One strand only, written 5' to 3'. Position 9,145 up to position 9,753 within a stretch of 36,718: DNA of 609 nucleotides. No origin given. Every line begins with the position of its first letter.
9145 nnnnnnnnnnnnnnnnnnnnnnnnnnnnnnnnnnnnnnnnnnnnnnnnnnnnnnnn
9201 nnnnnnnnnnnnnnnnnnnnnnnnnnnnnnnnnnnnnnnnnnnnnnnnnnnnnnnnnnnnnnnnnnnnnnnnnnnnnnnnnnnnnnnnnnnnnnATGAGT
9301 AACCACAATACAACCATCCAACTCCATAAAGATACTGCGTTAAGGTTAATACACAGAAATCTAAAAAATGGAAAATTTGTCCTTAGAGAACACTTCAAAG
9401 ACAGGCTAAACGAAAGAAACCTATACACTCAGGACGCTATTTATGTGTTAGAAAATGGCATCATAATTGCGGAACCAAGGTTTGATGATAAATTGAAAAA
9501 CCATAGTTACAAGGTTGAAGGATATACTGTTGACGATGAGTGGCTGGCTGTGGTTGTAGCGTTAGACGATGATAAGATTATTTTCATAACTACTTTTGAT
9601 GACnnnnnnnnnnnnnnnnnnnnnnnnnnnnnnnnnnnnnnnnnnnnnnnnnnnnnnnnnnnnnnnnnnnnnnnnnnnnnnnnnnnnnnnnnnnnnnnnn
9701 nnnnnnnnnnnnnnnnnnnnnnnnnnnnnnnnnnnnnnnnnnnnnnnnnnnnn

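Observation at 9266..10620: Tripartite toxin-antitoxin-chaperone (TAC) cassette with a DUF4258-type toxin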

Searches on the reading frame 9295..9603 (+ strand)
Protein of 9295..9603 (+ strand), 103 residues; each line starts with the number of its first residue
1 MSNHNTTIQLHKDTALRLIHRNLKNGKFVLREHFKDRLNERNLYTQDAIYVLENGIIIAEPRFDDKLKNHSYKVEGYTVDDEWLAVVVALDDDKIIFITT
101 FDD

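Call 3: search_protein_families(library=pfam, proteins=[window:9295-9603:+], max_evalue=1)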
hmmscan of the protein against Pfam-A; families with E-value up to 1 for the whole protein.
window:9295-9603:+ (103 aa): 2 families
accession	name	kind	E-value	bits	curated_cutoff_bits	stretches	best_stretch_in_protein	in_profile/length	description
PF14076.12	DUF4258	-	2.7e-14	53.7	25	1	31-101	2-70/71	Domain of unknown function (DUF4258)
PF17574.7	TA_inhibitor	-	0.081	13.4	27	1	1-46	1-47/89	Inhibitor of toxin/antitoxin system (Gp4.5)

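Call 4: search_protein_families(library=ncbifam, proteins=[window:9295-9603:+], max_evalue=1)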
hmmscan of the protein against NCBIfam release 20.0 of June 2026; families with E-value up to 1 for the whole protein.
window:9295-9603:+ (103 aa): 0 families

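Call 14: find_homologous_proteins(query=window:9295-9603:+)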
Query window:9295-9603:+ (103 aa): 1 proteins with E <= 0.001 among 3 candidates.
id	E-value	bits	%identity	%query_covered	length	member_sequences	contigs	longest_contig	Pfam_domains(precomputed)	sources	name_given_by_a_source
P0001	5.5e-62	224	100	100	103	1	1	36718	PF14076.13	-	-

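Call 16: search_protein_families(library=padloc, proteins=[window:9295-9603:+], max_evalue=1)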
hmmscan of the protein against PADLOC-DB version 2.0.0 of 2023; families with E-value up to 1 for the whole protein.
window:9295-9603:+ (103 aa): 0 families

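Call 17: search_solved_structures(query=window:9295-9603:+, max_evalue=10, show_alignments=2)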
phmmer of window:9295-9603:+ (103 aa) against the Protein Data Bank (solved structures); distinct sequences matched with E-value up to 10: 5.
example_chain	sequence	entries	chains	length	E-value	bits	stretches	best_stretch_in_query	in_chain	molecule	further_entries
8yho_A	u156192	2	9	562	0.14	15.4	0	36-90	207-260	DUF87 domain-containing protein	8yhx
3wgo_A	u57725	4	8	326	0.79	13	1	2-32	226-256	Meso-diaminopimelate dehydrogenase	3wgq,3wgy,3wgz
4oz5_A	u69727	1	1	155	1.4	12.1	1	46-101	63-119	Bacillus subtilis HmoB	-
3fcc_A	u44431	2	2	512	1.6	12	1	39-79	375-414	D-alanine--poly(phosphoribitol) ligase subunit 1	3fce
3dhv_A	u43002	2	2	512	1.6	12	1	39-79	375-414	D-alanine-poly(phosphoribitol) ligase | D-alanine--poly(phosphoribitol) ligase subunit 1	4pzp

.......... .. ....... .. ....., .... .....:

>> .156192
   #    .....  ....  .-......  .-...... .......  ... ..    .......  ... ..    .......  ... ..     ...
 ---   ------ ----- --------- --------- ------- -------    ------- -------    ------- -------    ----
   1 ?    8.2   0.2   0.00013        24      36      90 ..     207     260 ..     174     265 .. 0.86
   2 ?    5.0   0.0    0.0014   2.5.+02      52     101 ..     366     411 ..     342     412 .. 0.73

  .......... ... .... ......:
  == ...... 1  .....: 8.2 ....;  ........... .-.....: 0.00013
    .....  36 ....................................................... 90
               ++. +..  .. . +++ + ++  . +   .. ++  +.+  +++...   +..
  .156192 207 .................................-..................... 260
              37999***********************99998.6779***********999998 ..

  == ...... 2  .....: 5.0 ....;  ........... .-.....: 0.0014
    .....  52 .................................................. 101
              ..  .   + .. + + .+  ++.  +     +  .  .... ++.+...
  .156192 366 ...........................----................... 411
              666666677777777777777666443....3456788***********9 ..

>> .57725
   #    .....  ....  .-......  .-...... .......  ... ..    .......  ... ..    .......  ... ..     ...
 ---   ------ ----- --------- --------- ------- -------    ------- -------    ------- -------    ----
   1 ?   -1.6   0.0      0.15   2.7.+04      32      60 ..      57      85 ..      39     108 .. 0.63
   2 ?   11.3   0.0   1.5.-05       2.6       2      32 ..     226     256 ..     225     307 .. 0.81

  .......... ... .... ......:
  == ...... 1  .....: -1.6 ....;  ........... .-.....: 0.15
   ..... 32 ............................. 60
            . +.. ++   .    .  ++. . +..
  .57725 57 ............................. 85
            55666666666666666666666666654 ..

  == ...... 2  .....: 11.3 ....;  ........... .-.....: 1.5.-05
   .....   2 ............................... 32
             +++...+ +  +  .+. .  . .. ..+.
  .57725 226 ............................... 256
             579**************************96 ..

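Call 27: search_protein_representatives(protein=window:9295-9603:+)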
Query: 103 residues. Proteins with E-value up to 0.001 (for the whole library): 164; up to 1e-10: 7; up to 1e-30: 1. The best 150 are listed.
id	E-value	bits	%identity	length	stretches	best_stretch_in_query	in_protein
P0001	1.7e-62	223.7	100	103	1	1-103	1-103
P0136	1.5e-19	86.0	39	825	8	65-100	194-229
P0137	3.2e-17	78.5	31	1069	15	10-43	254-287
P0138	6.3e-15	71.1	43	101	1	13-100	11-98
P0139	4.2e-14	68.4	39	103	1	7-101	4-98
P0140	7.5e-12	61.2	41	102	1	12-103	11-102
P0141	1.7e-11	60.1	38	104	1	10-101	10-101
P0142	4.8e-10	55.4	35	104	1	11-101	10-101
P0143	8.3e-10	54.7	46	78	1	13-79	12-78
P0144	1.2e-08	51.0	37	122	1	9-98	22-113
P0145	1.9e-08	50.3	34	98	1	12-100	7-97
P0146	2.6e-08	49.9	35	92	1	14-101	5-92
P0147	2.8e-08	49.8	38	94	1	14-101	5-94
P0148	2.9e-08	49.7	33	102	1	12-101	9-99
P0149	3.1e-08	49.6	37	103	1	15-100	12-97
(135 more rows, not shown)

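Call 44: search_solved_structures(query=A2, max_evalue=10, show_alignments=3)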
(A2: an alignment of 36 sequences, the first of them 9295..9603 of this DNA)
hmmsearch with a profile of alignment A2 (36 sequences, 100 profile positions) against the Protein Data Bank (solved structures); distinct sequences matched with E-value up to 10: 11.
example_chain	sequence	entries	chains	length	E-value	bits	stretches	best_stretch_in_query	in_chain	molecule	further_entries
8u39_G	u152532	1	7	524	0.2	14.9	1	7-55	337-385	60 kDa heat shock protein, mitochondrial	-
7l7s_H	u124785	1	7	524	0.2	14.9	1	7-55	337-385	60 kDa heat shock protein, mitochondrial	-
8g7o_A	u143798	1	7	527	0.2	14.9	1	7-55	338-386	60 kDa heat shock protein, mitochondrial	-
9shg_A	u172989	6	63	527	0.2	14.9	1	7-55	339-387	60 kDa heat shock protein, mitochondrial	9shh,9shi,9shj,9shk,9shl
6mrc_H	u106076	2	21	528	0.2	14.9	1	7-55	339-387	60 kDa heat shock protein, mitochondrial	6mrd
6ht7_J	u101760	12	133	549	0.22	14.8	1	7-55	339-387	60 kDa heat shock protein, mitochondrial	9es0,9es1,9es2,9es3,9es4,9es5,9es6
8g7j_A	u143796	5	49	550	0.22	14.8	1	7-55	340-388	60 kDa heat shock protein, mitochondrial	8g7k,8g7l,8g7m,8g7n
7azp_A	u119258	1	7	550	0.22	14.8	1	7-55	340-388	60 kDa heat shock protein, mitochondrial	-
4pj1_A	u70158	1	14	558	0.22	14.7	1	7-55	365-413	60 kDa heat shock protein, mitochondrial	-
2vqa_A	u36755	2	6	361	0.23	14.7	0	43-74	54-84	SLL1358 PROTEIN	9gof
9l8p_A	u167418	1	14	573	0.24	14.7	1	7-55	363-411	60 kDa heat shock protein, mitochondrial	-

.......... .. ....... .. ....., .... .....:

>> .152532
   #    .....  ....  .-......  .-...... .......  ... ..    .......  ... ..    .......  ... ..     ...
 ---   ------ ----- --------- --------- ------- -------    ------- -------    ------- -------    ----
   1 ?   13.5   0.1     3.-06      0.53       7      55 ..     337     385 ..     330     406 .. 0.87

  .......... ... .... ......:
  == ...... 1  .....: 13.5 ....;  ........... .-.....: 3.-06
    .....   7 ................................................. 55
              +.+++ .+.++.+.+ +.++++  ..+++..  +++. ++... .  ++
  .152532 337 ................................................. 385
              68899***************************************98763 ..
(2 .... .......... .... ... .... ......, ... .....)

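Call 53: predict_structure(protein=window:9295-9603:+)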
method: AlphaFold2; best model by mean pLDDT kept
length: 103 residues; sequences in the alignment: 1
mean_pLDDT: 43.8   pTM: 0.37
mean pLDDT of the five models: 43.8, 42.9, 41.1, 40.9, 35.3
residues with pLDDT >= 90: 0; 70-90: 0; 50-70: 25; < 50: 78
segments of 3 or more residues with pLDDT < 50: 1-6, 28-87, 96-103
pLDDT, mean of each block of 10 residues (from residue 1): 43 58 51 44 38 43 37 35 44 48 35
secondary structure, 60 per line:
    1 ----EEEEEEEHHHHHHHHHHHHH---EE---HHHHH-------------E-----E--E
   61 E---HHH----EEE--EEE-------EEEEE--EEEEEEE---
elements in order: E5-11 H12-24 H33-37 E72-74 E77-79 E87-91 E94-100

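Call 59: predict_structure(alignment_id=A2)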
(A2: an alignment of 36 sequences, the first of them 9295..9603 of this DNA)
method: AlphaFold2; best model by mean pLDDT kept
length: 103 residues; sequences in the alignment: 36
mean_pLDDT: 90.5   pTM: 0.81
mean pLDDT of the five models: 90.5, 90.3, 90.0, 89.3, 88.2
residues with pLDDT >= 90: 84; 70-90: 11; 50-70: 4; < 50: 4
segments of 3 or more residues with pLDDT < 50: 1-4
pLDDT, mean of each block of 10 residues (from residue 1): 61 95 96 94 96 95 90 96 96 91 77
secondary structure, 60 per line:
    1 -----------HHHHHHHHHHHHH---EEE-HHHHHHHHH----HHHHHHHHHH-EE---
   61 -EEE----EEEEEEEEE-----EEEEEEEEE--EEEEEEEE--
elements in order: H12-24 E28-30 H32-40 H45-54 E62-64 E69-77 E83-91 E94-101

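Call 62: fold_search(model_id=the predicted structure, library=pdb)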
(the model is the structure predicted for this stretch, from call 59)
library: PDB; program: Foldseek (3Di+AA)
matches with E <= 10: 496; with E <= 0.001: 0
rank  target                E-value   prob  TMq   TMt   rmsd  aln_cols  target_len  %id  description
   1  7vd7_A                4.5e-03  1.00  0.57  0.62   2.6        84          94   15  Toxin - Antitoxin complex from Salmonella enterica serovar Typhimurium (released 2022-09-14)
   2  3hi2_D                8.0e-03  1.00  0.55  0.61   4.3        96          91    9  Structure of the N-terminal domain of the E. coli antitoxin MqsA (YgiT/b3021) in complex with the E. coli toxin MqsR ( (released 2010-01-12)
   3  5ja9_D                3.1e-02  0.84  0.38  0.39   4.9        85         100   10  Crystal structure of the HigB2 toxin in complex with Nb6 (released 2017-04-05)
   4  4ls4_A                3.7e-02  0.77  0.37  0.42   8.9        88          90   17  Crystal structure of L66S mutant toxin from Helicobacter pylori (released 2014-02-05)
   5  1z8m_MODEL_1_A        4.2e-02  0.72  0.36  0.41   8.5        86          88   17  Solution structure of the conserved hypothtical protein HP0894 from Helicobacter pylori (released 2005-11-01)
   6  5ja9_C                1.4e-01  0.60  0.39  0.40   4.7        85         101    9  Crystal structure of the HigB2 toxin in complex with Nb6 (released 2017-04-05)
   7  6cp9_E                1.5e-01  0.75  0.41  0.36   3.3        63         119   13  Contact-dependent growth inhibition toxin - immunity protein complex from Klebsiella pneumoniae 342 (released 2019-03-13)
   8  3u97                  1.6e-01  0.95  0.53  0.67   2.8        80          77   10  1.1 Angstrom-resolution crystal structure of the Brucella abortus ribonuclease toxin, BrnT (released 2012-02-22)
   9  3bpq_B                1.7e-01  0.80  0.45  0.53   3.7        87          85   10  Crystal Structure of RelB-RelE antitoxin-toxin complex from Methanococcus jannaschii (released 2008-12-23)
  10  6cp9_C                1.8e-01  0.60  0.41  0.37   4.7        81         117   10  Contact-dependent growth inhibition toxin - immunity protein complex from Klebsiella pneumoniae 342 (released 2019-03-13)
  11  4ml0_B                1.9e-01  0.69  0.43  0.47   4.2        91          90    9  Crystal structure of E.coli DinJ-YafQ complex (released 2014-06-25)
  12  6cp9_G                3.2e-01  0.51  0.41  0.39   4.7        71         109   14  Contact-dependent growth inhibition toxin - immunity protein complex from Klebsiella pneumoniae 342 (released 2019-03-13)
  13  6cp9_A                3.9e-01  0.33  0.33  0.29   7.3        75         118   15  Contact-dependent growth inhibition toxin - immunity protein complex from Klebsiella pneumoniae 342 (released 2019-03-13)
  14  7urz_A                5.1e-01  0.08  0.26  0.24   8.3       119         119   10  Hexadecameric hub domain of CaMKII beta (released 2022-05-11)
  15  9vxg_A                5.1e-01  0.08  0.25  0.22   8.5       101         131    6  ROS-Sensing Transcription Factor YchJ Regulates the RssB-RpoS Pathway to Protect Salmonella Against Oxidative Attack b (released 2025-08-06)
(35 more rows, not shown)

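Call 63: fold_search(model_id=the predicted structure, library=viral)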
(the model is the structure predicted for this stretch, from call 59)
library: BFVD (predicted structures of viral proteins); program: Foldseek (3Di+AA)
matches with E <= 10: 883; with E <= 0.001: 2
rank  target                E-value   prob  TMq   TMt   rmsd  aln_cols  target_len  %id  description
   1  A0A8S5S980            3.7e-04  1.00  0.60  0.51   4.5       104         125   14  Uncharacterized protein [Phage sp. ctGns7]
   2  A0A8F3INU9            6.6e-04  1.00  0.50  0.44  16.6       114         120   16  DUF4258 domain-containing protein [Microbacterium phage Honk]
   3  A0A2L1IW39            3.1e-03  1.00  0.52  0.43   3.4        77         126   14  Uncharacterized protein [Streptomyces phage BillNye]
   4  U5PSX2                3.1e-03  1.00  0.58  0.46   3.9        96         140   17  Uncharacterized protein [Bacillus phage Blastoid]
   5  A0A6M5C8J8            3.1e-03  1.00  0.48  0.40   4.1        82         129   17  (no name in the UniProt tables at hand)
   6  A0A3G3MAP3            3.7e-03  1.00  0.45  0.48   4.5        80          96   12  Uncharacterized protein [Gordonia phage Octobien14]
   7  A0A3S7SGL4            6.6e-03  1.00  0.64  0.55   3.4        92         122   13  (no name in the UniProt tables at hand)
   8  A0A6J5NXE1            7.5e-03  1.00  0.51  0.32   3.3        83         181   11  Uncharacterized protein [uncultured Caudovirales phage]
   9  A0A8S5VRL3            3.0e-02  0.99  0.47  0.49   3.9        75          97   17  (no name in the UniProt tables at hand)
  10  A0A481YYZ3            3.2e-02  0.97  0.53  0.07  12.1       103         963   16  Putative hemagglutinin [Mimivirus LCMiAC01]
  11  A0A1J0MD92            3.7e-02  0.82  0.41  0.39   8.2        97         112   10  (no name in the UniProt tables at hand)
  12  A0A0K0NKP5            5.4e-02  0.80  0.36  0.56  10.6        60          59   15  Uncharacterized protein [Gordonia phage GMA6]
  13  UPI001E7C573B         7.9e-02  0.91  0.42  0.52   4.2        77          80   17  (no name look-up for this kind of identifier)
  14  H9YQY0                9.6e-02  0.63  0.37  0.38   6.0        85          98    9  (no name in the UniProt tables at hand)
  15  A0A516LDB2            1.2e-01  0.96  0.49  0.44   5.3        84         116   15  (no name in the UniProt tables at hand)
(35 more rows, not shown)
